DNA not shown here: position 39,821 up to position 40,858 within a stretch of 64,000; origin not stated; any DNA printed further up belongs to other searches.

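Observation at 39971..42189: Membrane module: small TM protein + SPFH/flotillin-like protein + M50 (site-2-type) protease, separated by a perfect 11-bp hairpin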

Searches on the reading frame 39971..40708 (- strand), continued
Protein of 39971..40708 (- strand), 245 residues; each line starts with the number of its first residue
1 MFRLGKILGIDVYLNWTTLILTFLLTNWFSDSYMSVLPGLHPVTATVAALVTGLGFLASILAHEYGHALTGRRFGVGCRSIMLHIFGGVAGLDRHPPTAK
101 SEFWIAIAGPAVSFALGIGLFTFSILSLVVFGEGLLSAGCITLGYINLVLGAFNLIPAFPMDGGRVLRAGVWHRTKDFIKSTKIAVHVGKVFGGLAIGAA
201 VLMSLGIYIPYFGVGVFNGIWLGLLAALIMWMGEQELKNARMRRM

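Call 77: fold_search(model_id=the predicted structure, library=pdb)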
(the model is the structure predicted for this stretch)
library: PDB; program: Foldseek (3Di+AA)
matches with E <= 10: 413; with E <= 0.001: 4
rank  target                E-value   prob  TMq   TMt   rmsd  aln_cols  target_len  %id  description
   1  3b4r_A                2.3e-13  1.00  0.70  0.78   4.0       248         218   33  Site-2 Protease from Methanocaldococcus jannaschii (released 2008-01-15)
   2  3b4r_B                1.6e-11  1.00  0.58  0.64   5.5       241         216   33  Site-2 Protease from Methanocaldococcus jannaschii (released 2008-01-15)
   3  8vjm_A                1.8e-07  1.00  0.63  0.54   4.7       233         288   21  SpoIVFB(E44Q variant):pro-sigmaK complex (released 2024-10-02)
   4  8vjl_A                4.4e-07  1.00  0.60  0.52   9.4       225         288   22  SpoIVFB:pro-sigmaK complex (released 2024-10-02)
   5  9j82_A                1.1e-01  0.99  0.25  0.15   3.4       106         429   20  Cryo-EM structure of wild type Aquifex aeolicus RseP in complex with Fab (released 2025-03-05)
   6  8ket_B                1.3e-01  0.21  0.21  0.20  18.1       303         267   13  Cryo-EM structure of HRD1-SEL1LFL-XTP3B complex (released 2025-02-19)
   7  5iqj_C                2.3e-01  0.72  0.22  0.40  13.8       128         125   13  1.9 Angstrom Crystal Structure of Protein with Unknown Function from Vibrio cholerae. (released 2016-03-23)
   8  8xma_B                3.0e-01  0.25  0.24  0.21  16.3       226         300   16  Cryo-EM structure of human ZnT1 WT, in the presence of zinc, determined in an outward-facing conformation (released 2024-10-30)
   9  9j83_A                3.3e-01  0.90  0.25  0.15   4.5       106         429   19  Cryo-EM structure of Aquifex aeolicus RseP E18Q mutant in complex with Fab (released 2025-03-05)
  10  7w6x                  3.3e-01  0.82  0.24  0.14   5.1       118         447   18  Crystal structure of E. coli RseP in complex with batimastat (released 2022-09-07)
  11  9qtq_G                3.3e-01  0.16  0.21  0.20  15.2       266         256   13  Structure of the energy converting methyltransferase (Mtr) of Methanosarcina mazei in complex with a novel protein bin (released 2025-12-24)
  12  9a6w_A                3.7e-01  0.21  0.20  0.13  19.2       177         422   18  Integrative model of RASP-ECSA by crosslinking MS and deep learning (released 2024-09-18)
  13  9ki1_u                3.7e-01  0.16  0.22  0.16  11.6       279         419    9  Baseplate structure of Escherichia phage Mu (released 2025-02-12)
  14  9e0h_A                3.9e-01  0.57  0.26  0.38   8.9       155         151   12  De novo calcium channel heptamer, CalC6_3 with DHR extensions. Off target multimerization state (released 2025-10-01)
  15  8wx1                  5.1e-01  0.21  0.25  0.16  10.6       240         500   11  Cryo-EM structure of mouse SLC15A3 (outward-facing open) (released 2024-10-30)
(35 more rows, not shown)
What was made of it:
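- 39971..40708 (-): 245-aa minimal M50 site-2-type intramembrane zinc metalloprotease: six-helix core only, no PDZ or CBS domain. Foldseek: 3b4r TM-score 0.70/0.78, 33% identity (call 77).
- On Peptidase M50 / site-2 protease (S2P): Foldseek to 3b4r gives E 2e-13 and TM-score 0.70/0.78; SpoIVFB gives E 2e-7 (call 77).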

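Call 81: find_encoding_contigs(protein=P0055, flank=5000, max_places=2)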
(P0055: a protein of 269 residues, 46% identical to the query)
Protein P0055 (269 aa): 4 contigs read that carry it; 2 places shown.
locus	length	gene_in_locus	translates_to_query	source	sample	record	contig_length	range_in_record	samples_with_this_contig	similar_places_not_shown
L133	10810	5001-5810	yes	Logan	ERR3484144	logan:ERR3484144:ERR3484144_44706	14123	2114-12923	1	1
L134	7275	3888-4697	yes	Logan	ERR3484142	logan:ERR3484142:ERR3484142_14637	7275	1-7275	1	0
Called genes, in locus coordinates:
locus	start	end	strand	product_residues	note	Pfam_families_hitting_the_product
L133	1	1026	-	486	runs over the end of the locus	PF07690:MFS_1, PF00854:PTR2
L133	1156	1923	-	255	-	PF00226:DnaJ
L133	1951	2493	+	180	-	PF00929:RNase_T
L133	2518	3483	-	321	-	PF00578:AhpC-TSA (weak)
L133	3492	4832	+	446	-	-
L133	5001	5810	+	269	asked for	PF02163:Peptidase_M50, PF13398:Peptidase_M50B (weak), PF02163:Peptidase_M50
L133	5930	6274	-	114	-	-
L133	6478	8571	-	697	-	PF13432:TPR_16 (faint), PF00515:TPR_1 (weak), PF07719:TPR_2 (weak), PF13414:TPR_11, PF13424:TPR_12, PF14559:TPR_19 (weak), PF13431:TPR_17 (weak), PF07607:DUF1570, +2 more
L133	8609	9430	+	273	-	PF13649:Methyltransf_25 (weak)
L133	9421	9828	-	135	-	PF20791:Acyl-ACP_TE_C (weak), PF13279:4HBT_2, PF03061:4HBT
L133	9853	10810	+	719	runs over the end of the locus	?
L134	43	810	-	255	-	PF00226:DnaJ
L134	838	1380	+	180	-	PF00929:RNase_T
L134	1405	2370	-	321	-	PF00578:AhpC-TSA (weak)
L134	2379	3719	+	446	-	-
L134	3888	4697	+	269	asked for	PF02163:Peptidase_M50, PF13398:Peptidase_M50B (weak), PF02163:Peptidase_M50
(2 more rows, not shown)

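Call 82: find_encoding_contigs(protein=P0081, flank=5000, max_places=2)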
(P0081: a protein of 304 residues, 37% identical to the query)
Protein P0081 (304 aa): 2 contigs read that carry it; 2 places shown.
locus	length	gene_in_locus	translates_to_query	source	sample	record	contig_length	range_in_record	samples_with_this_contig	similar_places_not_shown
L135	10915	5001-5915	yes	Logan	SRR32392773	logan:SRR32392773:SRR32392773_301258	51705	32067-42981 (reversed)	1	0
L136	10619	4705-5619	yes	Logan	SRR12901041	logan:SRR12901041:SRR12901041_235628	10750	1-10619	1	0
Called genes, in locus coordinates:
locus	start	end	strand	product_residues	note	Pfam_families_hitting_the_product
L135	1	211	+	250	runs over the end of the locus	PF01551:Peptidase_M23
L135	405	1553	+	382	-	PF01471:PG_binding_1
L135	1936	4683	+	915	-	PF13757:VIT_2, PF08487:VIT, PF00092:VWA, PF13519:VWA_2, PF13768:VWA_3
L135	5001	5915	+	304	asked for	PF02163:Peptidase_M50, PF13398:Peptidase_M50B (weak), PF02163:Peptidase_M50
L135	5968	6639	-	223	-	PF02585:PIG-L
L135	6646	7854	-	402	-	PF07690:MFS_1, PF03137:OATP (weak)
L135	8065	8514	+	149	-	PF00582:Usp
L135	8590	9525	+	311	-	PF00582:Usp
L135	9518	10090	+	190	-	PF13302:Acetyltransf_3, PF00583:Acetyltransf_1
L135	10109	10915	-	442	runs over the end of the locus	PF01979:Amidohydro_1, PF07969:Amidohydro_3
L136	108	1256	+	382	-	PF01471:PG_binding_1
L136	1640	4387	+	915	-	PF13757:VIT_2, PF08487:VIT, PF00092:VWA, PF13519:VWA_2, PF13768:VWA_3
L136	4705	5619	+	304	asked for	PF02163:Peptidase_M50, PF13398:Peptidase_M50B (weak), PF02163:Peptidase_M50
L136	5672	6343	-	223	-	PF02585:PIG-L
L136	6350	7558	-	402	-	PF07690:MFS_1, PF03137:OATP (weak)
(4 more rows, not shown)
